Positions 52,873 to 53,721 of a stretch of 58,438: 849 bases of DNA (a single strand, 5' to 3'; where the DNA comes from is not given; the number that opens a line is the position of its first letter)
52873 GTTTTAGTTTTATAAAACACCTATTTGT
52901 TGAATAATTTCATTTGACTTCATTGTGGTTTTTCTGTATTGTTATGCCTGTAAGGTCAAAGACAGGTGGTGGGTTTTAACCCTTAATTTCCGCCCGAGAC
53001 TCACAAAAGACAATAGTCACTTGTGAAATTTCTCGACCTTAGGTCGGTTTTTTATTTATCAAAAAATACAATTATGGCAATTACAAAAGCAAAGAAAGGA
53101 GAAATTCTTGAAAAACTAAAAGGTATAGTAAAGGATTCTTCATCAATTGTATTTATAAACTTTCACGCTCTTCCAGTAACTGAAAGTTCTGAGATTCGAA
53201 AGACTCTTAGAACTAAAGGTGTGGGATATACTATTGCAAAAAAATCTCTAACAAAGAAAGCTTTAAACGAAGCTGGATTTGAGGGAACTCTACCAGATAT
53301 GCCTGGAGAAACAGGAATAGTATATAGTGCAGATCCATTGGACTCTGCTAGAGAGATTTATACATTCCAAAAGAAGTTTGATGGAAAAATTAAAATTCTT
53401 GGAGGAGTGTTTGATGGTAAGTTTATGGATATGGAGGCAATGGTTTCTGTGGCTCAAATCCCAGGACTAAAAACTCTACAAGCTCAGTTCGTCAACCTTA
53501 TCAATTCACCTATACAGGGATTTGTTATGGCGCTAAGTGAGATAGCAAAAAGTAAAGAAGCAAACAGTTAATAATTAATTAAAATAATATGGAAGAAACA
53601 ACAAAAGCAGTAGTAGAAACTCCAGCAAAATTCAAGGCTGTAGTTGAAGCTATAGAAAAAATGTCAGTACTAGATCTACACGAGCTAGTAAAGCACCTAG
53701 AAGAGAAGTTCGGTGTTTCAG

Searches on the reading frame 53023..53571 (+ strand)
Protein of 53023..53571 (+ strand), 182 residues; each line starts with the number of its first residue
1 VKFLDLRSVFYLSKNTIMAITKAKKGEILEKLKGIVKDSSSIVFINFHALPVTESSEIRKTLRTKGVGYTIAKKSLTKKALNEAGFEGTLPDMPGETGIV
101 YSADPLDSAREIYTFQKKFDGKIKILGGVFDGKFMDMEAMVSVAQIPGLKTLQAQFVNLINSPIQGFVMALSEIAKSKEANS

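Call 58: search_protein_families(library=pfam, proteins=[window:53023-53571:+], max_evalue=0.001)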
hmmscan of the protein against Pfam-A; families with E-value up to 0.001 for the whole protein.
window:53023-53571:+ (182 aa): 1 family
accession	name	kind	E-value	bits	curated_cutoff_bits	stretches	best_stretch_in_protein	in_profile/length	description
PF00466.25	Ribosomal_L10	-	5.7e-19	68.5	22.8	1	21-117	2-100/100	Ribosomal protein L10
